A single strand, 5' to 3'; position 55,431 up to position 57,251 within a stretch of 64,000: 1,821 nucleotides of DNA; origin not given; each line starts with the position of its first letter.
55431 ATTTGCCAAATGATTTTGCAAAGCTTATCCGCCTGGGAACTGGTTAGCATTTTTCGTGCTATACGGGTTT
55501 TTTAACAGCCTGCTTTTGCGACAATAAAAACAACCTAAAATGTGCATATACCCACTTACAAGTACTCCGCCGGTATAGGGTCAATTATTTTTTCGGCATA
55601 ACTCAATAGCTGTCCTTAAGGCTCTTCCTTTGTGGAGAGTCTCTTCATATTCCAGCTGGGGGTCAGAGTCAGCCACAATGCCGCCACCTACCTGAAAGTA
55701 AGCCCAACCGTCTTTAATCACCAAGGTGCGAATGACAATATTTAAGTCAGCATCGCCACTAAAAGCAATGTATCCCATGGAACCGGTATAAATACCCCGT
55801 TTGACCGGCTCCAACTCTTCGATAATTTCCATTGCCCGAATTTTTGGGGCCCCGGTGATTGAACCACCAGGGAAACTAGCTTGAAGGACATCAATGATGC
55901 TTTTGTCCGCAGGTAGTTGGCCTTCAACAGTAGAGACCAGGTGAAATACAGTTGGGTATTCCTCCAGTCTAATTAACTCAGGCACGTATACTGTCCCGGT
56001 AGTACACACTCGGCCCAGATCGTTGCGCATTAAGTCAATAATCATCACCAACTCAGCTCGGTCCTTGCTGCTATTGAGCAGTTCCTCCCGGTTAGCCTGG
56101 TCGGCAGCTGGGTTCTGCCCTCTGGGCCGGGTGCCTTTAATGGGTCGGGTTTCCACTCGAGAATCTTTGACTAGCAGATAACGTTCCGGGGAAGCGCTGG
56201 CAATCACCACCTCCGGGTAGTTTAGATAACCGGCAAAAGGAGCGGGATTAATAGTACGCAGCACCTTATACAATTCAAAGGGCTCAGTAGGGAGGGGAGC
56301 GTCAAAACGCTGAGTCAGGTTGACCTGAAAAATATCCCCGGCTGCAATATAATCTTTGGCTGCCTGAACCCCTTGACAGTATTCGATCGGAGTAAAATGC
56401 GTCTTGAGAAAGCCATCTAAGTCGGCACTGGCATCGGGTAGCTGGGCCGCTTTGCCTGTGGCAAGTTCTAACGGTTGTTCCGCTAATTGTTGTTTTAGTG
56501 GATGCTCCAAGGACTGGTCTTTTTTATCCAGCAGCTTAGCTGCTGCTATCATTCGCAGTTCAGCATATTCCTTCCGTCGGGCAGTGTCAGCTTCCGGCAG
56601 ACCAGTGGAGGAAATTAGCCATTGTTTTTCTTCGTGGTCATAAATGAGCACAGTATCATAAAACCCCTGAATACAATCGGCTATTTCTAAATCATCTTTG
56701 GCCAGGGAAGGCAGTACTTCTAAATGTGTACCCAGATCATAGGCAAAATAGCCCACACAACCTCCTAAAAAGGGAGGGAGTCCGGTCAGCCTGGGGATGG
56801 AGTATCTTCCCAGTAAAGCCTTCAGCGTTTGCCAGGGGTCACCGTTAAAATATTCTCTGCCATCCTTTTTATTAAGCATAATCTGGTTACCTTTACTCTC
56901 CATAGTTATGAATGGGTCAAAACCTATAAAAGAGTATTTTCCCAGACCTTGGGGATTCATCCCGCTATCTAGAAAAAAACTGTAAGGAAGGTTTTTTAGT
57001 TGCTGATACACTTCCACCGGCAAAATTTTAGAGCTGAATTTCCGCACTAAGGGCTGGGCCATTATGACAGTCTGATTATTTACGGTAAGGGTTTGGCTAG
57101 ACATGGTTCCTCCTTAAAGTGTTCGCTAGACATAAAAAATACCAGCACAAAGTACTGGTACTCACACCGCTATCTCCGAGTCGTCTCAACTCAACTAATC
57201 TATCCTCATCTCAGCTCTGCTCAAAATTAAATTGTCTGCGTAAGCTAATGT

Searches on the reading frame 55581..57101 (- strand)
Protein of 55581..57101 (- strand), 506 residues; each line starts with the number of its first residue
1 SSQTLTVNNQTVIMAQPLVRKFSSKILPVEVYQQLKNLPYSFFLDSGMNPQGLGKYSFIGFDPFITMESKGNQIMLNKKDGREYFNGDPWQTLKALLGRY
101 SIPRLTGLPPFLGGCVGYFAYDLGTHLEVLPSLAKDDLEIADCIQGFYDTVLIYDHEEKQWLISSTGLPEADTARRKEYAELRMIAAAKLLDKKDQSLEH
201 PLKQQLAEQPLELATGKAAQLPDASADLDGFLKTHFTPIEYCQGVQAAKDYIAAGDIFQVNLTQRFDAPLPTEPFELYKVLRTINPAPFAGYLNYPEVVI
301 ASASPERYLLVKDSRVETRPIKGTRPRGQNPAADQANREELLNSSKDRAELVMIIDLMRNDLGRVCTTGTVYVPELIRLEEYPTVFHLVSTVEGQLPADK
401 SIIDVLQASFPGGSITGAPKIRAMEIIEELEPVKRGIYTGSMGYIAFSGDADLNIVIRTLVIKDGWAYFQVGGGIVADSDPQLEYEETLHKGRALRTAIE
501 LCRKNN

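Call 42: search_protein_families(library=ncbifam, proteins=[window:55581-57101:-], max_evalue=0.00001)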
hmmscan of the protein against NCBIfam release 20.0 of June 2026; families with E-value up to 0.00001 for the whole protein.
window:55581-57101:- (506 aa): 26 families (the best 25 are shown)
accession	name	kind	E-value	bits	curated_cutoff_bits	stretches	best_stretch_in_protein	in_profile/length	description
TIGR00564.1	trpE_most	equivalog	2.2e-133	445.6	517.7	1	25-499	3-454/455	anthranilate synthase component I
NF010086.0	PRK13571.1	equivalog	1.1e-118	397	693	1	23-501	32-499/510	anthranilate synthase component I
TIGR01824.1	PabB-clade2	equivalog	7.1e-117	390.6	408.55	1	113-495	1-355/355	aminodeoxychorismate synthase, component I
TIGR01820.1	TrpE-arch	equivalog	1.3e-108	364.2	512.05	1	28-500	1-449/449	anthranilate synthase component I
TIGR00553.1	pabB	equivalog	4e-108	361.5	328.4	1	199-494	34-328/329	aminodeoxychorismate synthase component I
NF012009.0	PRK15465.1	equivalog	3.1e-107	358.9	622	2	233-493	185-445/453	aminodeoxychorismate synthase component 1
NF004610.0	PRK05940.1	equivalog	9.2e-107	357.7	568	1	221-504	176-464/467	anthranilate synthase component I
NF006563.0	PRK09070.1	equivalog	5.4e-103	345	514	1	213-500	157-445/447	aminodeoxychorismate synthase component I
NF005698.0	PRK07508.1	equivalog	1e-89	300.8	452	1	233-498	111-378/383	aminodeoxychorismate synthase component I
NF010087.0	PRK13572.1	equivalog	1.4e-81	274.4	580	1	25-501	8-433/435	anthranilate synthase component I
NF010089.0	PRK13574.1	equivalog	4.7e-81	272.9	527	1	240-500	159-419/421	anthranilate synthase component I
NF004530.0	PRK05877.1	equivalog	6.1e-79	266.2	383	1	238-499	160-415/425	aminodeoxychorismate synthase component I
NF010079.0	PRK13564.1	equivalog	1.1e-78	265.4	471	1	95-503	129-515/521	anthranilate synthase component 1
TIGR01823.1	PabB-fungal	equivalog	1.6e-69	235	442.55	1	82-494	334-736/742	aminodeoxychorismate synthase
NF010081.0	PRK13566.1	equivalog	4.1e-67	227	645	1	234-501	241-509/729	anthranilate synthase component I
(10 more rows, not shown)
